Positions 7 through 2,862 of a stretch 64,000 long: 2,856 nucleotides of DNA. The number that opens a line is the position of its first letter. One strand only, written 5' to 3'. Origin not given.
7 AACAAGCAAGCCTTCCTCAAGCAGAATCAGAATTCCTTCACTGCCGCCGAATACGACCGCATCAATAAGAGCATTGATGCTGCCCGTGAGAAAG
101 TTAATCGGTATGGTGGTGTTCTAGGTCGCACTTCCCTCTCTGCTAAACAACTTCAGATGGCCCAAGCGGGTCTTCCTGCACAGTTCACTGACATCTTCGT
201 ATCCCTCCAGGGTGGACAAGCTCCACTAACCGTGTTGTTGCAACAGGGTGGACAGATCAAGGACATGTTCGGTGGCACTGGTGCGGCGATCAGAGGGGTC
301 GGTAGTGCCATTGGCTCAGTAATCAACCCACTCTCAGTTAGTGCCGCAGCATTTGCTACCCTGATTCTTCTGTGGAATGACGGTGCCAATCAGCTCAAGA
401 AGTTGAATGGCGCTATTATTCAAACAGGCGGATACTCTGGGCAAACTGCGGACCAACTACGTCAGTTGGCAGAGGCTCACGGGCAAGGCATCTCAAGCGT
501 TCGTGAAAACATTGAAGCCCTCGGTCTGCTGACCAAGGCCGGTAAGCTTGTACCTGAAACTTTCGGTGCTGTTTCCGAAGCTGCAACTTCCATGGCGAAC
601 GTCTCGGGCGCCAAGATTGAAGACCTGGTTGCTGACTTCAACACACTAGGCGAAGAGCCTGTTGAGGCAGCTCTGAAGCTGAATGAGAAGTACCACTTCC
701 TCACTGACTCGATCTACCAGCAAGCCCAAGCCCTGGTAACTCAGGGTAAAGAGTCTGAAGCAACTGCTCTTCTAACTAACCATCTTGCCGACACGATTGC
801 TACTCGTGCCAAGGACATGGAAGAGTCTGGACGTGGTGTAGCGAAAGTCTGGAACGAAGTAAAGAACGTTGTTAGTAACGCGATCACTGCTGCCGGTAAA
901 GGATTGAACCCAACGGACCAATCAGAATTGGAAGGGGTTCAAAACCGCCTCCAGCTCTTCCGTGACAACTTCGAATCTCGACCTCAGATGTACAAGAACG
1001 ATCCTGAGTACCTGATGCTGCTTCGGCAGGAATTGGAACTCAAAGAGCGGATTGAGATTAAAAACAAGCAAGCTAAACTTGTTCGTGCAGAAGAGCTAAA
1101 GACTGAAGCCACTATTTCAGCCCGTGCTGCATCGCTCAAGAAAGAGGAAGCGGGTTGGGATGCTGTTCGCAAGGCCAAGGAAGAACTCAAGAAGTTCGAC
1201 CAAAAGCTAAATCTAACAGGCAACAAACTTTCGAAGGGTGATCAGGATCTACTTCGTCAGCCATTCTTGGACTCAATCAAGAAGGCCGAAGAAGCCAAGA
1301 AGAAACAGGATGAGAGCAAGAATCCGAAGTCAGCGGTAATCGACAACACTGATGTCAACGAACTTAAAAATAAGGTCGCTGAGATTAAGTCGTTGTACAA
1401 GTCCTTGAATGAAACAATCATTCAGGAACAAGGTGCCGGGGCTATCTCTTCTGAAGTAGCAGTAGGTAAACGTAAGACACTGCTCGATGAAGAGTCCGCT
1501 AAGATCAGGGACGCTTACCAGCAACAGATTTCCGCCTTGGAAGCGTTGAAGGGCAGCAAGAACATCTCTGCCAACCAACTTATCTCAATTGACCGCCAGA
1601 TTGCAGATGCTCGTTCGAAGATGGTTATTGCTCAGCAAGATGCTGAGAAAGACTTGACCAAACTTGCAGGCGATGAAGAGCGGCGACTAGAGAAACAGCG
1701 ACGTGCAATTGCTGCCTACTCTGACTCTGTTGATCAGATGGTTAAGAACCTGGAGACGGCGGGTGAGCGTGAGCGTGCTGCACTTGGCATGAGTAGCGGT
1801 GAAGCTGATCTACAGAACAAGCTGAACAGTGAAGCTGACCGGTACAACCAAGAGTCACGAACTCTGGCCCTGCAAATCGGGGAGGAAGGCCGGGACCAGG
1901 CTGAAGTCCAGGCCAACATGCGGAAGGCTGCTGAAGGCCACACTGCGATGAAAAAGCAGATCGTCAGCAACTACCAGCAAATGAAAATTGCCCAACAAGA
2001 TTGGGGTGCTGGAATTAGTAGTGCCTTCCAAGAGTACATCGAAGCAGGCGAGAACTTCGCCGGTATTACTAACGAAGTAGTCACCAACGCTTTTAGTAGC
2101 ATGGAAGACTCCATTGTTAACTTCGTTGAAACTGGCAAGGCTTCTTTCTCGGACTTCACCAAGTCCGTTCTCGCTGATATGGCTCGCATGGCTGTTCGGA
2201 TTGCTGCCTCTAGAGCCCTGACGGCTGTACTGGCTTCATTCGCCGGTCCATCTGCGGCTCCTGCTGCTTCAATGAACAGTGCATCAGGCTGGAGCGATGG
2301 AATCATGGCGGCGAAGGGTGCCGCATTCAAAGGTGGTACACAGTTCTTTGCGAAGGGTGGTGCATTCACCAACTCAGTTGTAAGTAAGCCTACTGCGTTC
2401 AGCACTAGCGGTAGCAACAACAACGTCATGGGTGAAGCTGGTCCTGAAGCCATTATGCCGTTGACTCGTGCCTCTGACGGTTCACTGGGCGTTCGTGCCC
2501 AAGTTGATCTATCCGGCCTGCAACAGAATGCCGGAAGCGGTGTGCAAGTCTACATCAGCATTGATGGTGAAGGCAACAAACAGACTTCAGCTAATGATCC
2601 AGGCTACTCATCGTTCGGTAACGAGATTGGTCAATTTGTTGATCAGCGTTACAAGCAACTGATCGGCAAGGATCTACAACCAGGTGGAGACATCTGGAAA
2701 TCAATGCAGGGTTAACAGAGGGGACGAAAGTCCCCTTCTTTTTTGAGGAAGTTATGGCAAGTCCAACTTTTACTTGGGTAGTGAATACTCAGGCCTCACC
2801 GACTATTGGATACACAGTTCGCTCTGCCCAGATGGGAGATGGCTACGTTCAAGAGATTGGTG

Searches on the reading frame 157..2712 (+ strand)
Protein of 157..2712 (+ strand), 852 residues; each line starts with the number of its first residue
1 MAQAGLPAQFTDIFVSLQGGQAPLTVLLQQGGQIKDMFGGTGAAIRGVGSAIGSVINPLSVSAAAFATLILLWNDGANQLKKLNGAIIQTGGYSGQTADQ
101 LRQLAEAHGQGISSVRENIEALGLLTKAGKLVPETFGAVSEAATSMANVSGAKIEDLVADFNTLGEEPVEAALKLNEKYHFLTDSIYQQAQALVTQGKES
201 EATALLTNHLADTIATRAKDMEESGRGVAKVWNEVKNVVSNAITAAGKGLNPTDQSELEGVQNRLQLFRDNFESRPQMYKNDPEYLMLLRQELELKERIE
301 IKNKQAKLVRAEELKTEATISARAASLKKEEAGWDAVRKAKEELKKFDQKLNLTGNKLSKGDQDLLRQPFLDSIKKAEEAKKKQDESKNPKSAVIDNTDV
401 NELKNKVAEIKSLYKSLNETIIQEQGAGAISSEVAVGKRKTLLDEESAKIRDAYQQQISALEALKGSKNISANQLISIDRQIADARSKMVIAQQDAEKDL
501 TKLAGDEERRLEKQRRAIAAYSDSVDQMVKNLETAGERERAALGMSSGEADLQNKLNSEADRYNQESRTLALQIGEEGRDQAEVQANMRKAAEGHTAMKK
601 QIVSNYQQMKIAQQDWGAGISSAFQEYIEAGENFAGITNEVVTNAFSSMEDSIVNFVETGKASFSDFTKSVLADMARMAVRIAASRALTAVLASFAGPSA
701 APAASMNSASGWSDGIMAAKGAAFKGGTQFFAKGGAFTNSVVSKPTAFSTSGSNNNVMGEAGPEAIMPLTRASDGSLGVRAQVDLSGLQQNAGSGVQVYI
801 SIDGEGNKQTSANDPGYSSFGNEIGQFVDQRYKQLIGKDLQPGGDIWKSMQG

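Call 10: search_protein_families(library=phrogs, proteins=[window:157-2712:+], max_evalue=0.001)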
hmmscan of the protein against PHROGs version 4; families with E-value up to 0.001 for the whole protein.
window:157-2712:+ (852 aa): 24 families
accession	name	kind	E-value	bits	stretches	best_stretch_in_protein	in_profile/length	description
phrog_24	-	tail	5.9e-149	499.2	1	2-852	257-1057/1151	tail length tape measure protein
phrog_16384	-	unknown function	2.2e-57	196.4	1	485-852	61-462/463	-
phrog_339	-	tail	1.3e-55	190.2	1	134-852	470-1121/1123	tail length tape measure protein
phrog_1716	-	tail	3.3e-54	185.7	1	258-851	421-930/943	tail length tape measure protein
phrog_25966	-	tail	6.9e-50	170.6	1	6-422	65-480/1651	tail length tape measure protein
phrog_3827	-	tail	6e-41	141.9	1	5-182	214-387/393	tail length tape measure protein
phrog_13769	-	unknown function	4.3e-32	112.1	1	622-852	386-612/612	-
phrog_4498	-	tail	3.3e-31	109.6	1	5-224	71-290/381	tail length tape measure protein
phrog_6747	-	tail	8.3e-31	108.5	1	483-805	43-349/390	tail length tape measure protein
phrog_20739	-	tail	3.3e-22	80.2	1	30-225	45-237/336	tail length tape measure protein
phrog_3394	-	unknown function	2.1e-21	76.1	1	608-848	1631-1861/1862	-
phrog_32885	-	tail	3.3e-21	76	1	715-783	841-908/948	tail length tape measure protein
phrog_5918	-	unknown function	1.9e-16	61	1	50-207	288-442/448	-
phrog_2854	-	tail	1.3e-10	41.7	1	123-851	195-845/855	tail length tape measure protein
phrog_20862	-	unknown function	1.7e-10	40.8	1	561-695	456-583/698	-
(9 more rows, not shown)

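Call 61: search_dna_similar(query=window:157-2712:+, collection=plasmids, mode=protein, max_rows=12)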
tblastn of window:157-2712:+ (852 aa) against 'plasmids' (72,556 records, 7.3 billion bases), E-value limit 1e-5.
Records with a match: 457; places in all: 479; records where one place covers at least 80% of the query: 4.
Best place of each record, by identity: <60% 457.
By first word of the organism name: Klebsiella 210; Acinetobacter 139; Escherichia 49; Salmonella 13; Enterobacter 12; Pseudomonas 8; Rahnella 5; Arsenophonus 3; Paracoccus 3; Proteus 2; and 12 more.
By predicted mobility (MOB-suite, as given by PLSDB): non-mobilizable 353; mobilizable 96; conjugative 8.
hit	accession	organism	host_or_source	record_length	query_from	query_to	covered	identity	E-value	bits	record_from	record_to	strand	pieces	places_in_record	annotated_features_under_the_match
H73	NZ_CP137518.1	Pseudomonas aeruginosa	Homo sapiens,Bacterial culture sample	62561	47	852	95%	36.7%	7e-124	419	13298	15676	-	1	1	phage tail tape measure protein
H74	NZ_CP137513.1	Pseudomonas aeruginosa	Homo sapiens,Bacterial culture sample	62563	47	852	95%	36.7%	7e-124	419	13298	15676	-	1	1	phage tail tape measure protein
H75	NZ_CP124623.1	Pseudomonas aeruginosa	Homo sapiens,Wound/Abscess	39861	76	681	71%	31.1%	7e-68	254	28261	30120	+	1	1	phage tail length tape measure family protein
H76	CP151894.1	Pseudomonas aeruginosa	Homo sapiens,the general intensive care ...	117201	76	681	71%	30.6%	2e-64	243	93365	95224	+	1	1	none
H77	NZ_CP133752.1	Pseudomonas aeruginosa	Homo sapiens,sputum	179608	76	681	71%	30.6%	4e-64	243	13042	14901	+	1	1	phage tail length tape measure family protein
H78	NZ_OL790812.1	Proteus mirabilis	-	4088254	6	692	81%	26.7%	3e-40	169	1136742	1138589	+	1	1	none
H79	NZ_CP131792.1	Pseudomonas aeruginosa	Homo sapiens,culture,blood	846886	76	681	71%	30.1%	3e-64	243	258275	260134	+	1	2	none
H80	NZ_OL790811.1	Proteus mirabilis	-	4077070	6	692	81%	25.5%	8e-39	164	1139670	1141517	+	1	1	none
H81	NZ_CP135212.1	Escherichia coli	Homo sapiens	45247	6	683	80%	25.6%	7e-17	94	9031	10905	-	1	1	phage tail tape measure protein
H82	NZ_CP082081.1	Escherichia coli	Homo sapiens,blood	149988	6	683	80%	25.5%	6e-20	103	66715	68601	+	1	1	phage tail tape measure protein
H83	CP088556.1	Escherichia coli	Homo sapiens,blood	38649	6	683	80%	25.4%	7e-18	97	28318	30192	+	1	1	phage tail tape measure protein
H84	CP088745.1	Escherichia coli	Homo sapiens,blood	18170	6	683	80%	25.4%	8e-18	97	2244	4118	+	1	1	phage tail tape measure protein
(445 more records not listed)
